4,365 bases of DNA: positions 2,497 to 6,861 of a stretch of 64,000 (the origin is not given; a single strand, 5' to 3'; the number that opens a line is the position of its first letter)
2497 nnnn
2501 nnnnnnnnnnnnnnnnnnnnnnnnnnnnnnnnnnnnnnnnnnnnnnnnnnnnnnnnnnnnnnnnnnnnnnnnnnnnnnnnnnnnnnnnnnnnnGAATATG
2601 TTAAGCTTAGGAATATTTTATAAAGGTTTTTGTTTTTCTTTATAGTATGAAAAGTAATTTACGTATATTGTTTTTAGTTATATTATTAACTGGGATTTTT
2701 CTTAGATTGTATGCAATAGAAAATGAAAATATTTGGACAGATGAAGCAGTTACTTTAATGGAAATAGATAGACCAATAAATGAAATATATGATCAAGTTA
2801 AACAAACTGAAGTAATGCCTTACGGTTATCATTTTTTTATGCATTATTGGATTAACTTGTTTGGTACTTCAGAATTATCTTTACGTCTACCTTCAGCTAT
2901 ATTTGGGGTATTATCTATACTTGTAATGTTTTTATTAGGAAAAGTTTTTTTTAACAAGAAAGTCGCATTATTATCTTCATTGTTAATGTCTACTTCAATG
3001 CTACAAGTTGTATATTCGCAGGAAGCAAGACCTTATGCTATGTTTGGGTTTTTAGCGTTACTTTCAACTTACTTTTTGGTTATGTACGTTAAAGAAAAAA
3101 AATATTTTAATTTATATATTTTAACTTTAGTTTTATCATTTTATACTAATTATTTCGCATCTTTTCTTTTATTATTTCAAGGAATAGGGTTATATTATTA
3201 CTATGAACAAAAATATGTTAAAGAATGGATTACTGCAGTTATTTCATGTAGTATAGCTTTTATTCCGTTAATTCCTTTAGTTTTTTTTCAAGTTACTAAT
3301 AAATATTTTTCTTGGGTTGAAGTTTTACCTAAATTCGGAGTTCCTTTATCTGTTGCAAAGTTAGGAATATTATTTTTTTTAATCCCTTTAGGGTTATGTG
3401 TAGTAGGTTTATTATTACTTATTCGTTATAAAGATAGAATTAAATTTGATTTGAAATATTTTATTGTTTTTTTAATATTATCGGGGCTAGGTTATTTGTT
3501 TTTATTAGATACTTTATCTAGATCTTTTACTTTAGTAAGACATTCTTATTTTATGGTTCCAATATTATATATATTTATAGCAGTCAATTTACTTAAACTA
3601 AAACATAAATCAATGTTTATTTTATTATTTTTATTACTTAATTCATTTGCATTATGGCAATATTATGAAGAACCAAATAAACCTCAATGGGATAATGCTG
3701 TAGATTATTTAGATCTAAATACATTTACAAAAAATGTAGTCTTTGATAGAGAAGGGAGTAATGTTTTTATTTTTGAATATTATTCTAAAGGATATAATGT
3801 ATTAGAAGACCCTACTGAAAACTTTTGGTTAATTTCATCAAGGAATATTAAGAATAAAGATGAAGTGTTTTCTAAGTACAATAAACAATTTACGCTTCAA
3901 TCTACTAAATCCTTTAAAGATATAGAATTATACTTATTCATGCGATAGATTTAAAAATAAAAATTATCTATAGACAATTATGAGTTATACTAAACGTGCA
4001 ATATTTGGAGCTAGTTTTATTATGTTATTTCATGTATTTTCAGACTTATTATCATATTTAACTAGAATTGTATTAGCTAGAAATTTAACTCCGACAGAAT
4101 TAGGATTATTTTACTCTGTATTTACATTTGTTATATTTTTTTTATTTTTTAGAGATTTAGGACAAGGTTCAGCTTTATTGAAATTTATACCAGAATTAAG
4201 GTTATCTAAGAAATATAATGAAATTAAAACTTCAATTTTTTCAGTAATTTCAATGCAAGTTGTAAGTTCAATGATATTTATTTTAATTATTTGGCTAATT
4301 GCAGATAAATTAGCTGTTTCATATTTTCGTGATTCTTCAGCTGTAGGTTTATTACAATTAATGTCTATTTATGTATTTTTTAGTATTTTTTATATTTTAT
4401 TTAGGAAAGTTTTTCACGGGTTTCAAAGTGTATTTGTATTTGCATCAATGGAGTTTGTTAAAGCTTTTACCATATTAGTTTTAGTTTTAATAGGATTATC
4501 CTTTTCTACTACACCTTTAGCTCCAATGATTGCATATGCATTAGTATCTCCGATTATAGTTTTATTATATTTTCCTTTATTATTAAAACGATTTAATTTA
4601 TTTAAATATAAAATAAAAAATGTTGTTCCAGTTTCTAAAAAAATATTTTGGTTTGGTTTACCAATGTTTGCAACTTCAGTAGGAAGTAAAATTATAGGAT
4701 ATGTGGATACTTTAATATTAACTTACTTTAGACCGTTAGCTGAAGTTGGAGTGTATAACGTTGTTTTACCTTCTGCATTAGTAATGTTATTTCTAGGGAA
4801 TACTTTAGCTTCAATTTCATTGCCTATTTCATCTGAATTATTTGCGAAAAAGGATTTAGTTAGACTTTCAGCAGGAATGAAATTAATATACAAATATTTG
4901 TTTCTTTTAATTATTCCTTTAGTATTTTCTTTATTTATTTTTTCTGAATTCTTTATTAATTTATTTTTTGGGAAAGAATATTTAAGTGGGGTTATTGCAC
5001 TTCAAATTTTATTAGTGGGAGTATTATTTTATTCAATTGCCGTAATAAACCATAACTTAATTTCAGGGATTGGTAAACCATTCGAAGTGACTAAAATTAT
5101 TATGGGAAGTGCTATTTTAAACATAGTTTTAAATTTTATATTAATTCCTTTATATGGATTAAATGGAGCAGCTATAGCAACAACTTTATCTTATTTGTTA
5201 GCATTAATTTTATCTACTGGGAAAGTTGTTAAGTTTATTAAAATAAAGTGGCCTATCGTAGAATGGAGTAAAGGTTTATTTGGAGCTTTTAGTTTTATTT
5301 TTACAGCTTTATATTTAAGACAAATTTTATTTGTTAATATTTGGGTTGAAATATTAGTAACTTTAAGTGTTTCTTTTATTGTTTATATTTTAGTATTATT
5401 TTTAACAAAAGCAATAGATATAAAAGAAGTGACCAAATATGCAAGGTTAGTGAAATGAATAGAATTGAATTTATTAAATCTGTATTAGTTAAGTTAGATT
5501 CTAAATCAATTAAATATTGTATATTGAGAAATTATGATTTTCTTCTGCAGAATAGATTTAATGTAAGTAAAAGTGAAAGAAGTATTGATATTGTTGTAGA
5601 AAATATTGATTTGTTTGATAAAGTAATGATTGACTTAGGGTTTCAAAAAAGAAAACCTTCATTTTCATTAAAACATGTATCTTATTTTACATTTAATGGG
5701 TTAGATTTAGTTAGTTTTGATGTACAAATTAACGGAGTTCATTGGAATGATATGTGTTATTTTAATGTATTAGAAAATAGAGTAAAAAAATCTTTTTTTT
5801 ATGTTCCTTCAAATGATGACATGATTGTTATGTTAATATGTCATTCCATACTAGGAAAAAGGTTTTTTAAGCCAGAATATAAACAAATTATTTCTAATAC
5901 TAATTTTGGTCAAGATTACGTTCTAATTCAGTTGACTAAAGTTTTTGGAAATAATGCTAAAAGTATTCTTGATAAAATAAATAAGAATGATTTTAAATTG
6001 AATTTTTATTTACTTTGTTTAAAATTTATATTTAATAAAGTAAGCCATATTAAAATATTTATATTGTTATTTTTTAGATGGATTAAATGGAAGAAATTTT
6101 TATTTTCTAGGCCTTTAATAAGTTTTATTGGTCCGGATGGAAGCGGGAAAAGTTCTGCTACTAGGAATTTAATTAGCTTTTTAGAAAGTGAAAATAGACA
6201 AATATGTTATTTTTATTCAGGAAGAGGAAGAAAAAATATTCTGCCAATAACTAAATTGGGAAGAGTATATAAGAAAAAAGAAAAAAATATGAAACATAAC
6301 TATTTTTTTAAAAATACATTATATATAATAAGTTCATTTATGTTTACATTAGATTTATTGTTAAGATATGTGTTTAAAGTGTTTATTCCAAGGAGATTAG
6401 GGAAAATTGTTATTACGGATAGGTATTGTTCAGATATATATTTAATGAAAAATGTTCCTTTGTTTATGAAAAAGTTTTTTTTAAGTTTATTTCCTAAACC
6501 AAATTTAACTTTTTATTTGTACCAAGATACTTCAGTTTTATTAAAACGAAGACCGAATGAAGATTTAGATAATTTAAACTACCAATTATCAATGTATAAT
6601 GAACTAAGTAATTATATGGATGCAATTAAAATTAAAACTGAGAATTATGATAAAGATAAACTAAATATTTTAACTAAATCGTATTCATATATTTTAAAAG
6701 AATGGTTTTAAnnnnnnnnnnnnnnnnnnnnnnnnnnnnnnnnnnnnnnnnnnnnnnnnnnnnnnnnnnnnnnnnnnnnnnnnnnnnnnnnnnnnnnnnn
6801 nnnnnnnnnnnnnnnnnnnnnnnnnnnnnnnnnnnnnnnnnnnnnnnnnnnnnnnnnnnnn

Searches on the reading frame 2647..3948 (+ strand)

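Call 25: search_protein_families(library=pfam, proteins=[window:2647-3948:+], max_evalue=0.00001)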
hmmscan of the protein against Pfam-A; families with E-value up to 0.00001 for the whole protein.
window:2647-3948:+ (433 aa): 1 family
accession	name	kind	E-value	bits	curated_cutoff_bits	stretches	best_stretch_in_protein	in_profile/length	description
PF13231.12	PMT_2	-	4.8e-12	46.8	26.1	1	58-210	3-156/160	Dolichyl-phosphate-mannose-protein mannosyltransferase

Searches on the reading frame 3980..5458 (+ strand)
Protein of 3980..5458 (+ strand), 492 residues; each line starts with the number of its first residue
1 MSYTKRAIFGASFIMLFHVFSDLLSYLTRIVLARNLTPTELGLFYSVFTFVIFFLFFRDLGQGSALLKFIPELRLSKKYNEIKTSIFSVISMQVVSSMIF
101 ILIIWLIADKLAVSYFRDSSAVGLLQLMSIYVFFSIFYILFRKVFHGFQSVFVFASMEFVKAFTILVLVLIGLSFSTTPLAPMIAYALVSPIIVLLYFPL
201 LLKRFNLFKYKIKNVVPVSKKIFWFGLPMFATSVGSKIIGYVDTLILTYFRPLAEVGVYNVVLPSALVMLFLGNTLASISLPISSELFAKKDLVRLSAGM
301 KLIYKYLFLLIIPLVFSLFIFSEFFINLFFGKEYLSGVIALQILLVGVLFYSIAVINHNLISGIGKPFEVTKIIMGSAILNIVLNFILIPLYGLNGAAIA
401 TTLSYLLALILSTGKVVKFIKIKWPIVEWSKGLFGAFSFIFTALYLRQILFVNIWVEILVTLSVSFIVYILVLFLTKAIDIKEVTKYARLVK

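Call 25: search_protein_families(library=pfam, proteins=[window:3980-5458:+], max_evalue=0.00001)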
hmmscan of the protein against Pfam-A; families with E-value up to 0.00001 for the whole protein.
window:3980-5458:+ (492 aa): 3 families
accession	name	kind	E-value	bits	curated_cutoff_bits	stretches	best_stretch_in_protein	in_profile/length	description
PF01943.22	Polysacc_synt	-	4.1e-23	82.6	28.2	1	10-287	4-273/274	Polysaccharide biosynthesis protein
PF13440.11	Polysacc_synt_3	-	1.2e-17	64.6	23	1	31-336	1-290/293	Polysaccharide biosynthesis protein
PF03023.19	MurJ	-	2.2e-07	30.3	27.4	1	48-459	16-444/451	Lipid II flippase MurJ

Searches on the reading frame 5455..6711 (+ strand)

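Call 25: search_protein_families(library=pfam, proteins=[window:5455-6711:+], max_evalue=0.00001)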
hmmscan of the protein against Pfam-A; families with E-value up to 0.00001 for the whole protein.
window:5455-6711:+ (418 aa): 1 family
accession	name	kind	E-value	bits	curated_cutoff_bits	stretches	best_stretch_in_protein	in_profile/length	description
PF02223.23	Thymidylate_kin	-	6.4e-06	26.4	27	0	226-392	3-164/185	Thymidylate kinase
